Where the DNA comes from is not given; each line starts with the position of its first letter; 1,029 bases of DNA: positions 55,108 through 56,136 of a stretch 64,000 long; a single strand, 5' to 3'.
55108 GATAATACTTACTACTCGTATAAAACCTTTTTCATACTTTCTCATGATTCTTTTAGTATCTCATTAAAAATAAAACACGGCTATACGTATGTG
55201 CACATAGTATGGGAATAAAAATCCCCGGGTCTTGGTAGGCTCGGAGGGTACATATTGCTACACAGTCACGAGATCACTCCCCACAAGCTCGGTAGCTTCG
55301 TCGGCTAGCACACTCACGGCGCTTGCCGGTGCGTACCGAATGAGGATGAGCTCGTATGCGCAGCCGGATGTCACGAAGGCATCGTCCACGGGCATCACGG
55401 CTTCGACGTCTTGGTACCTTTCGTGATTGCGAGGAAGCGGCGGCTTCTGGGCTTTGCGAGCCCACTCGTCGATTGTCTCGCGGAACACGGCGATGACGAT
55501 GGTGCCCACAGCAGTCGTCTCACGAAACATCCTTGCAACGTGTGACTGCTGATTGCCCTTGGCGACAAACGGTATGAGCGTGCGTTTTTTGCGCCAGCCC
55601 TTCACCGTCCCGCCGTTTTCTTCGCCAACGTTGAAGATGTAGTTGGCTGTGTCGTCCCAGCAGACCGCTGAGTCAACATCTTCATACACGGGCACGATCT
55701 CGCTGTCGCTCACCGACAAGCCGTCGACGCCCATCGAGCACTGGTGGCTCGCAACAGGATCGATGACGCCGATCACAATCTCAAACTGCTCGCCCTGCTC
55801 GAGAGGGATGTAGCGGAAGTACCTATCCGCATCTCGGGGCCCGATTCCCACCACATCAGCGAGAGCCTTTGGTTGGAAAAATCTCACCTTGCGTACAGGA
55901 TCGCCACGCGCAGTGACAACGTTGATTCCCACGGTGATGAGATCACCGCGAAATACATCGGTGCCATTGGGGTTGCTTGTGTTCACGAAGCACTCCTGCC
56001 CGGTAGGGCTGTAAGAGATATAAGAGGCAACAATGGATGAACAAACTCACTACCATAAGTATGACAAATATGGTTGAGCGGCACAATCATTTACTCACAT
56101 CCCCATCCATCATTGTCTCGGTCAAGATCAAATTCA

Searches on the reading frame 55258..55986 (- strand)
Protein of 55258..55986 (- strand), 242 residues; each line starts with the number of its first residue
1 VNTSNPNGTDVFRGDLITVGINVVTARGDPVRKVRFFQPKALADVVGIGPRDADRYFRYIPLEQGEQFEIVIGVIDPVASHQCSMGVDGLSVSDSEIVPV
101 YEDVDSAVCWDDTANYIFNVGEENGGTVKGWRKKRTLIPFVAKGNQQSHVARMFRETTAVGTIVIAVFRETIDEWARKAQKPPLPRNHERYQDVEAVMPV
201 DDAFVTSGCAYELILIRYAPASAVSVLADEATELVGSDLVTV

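Call 10: search_protein_families(library=pfam, proteins=[window:55258-55986:-], max_evalue=0.01)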
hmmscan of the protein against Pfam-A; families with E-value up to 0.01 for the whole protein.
window:55258-55986:- (242 aa): 0 families

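Call 11: search_protein_families(library=ncbifam, proteins=[window:55258-55986:-], max_evalue=0.01)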
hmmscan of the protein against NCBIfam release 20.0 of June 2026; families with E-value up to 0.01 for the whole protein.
window:55258-55986:- (242 aa): 0 families

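Call 52: search_protein_families(library=phrogs, proteins=[window:55258-55986:-], max_evalue=0.01)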
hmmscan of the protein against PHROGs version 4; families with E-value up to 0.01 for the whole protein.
window:55258-55986:- (242 aa): 0 families

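Call 53: search_protein_families(library=padloc, proteins=[window:55258-55986:-], max_evalue=0.01)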
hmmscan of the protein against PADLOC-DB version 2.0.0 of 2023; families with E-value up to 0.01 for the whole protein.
window:55258-55986:- (242 aa): 0 families

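Call 105: search_protein_representatives(protein=window:55258-55986:-)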
Query: 242 residues. Proteins with E-value up to 0.001 (for the whole library): 21; up to 1e-10: 9; up to 1e-30: 1. The best 21 are listed.
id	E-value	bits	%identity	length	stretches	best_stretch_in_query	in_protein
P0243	1.6e-66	240.6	53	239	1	1-231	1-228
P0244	2.1e-26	109.3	36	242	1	1-223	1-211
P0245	3.3e-24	102.1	39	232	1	33-222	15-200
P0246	3.2e-21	92.4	34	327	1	6-219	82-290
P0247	6.0e-17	78.4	33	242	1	32-226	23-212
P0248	2.6e-14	69.7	31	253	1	32-224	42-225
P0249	8.5e-14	68.1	36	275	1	11-171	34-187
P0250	2.0e-12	63.6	32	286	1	13-223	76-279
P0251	6.7e-11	58.6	30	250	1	33-224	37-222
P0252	5.2e-10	55.6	33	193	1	36-171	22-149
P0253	2.7e-09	53.3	32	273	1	34-174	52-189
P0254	4.7e-08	49.3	27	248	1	34-219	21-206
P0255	4.1e-07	46.2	27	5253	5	127-178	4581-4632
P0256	1.5e-06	44.3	26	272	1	10-219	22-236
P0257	4.3e-06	42.8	31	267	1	14-183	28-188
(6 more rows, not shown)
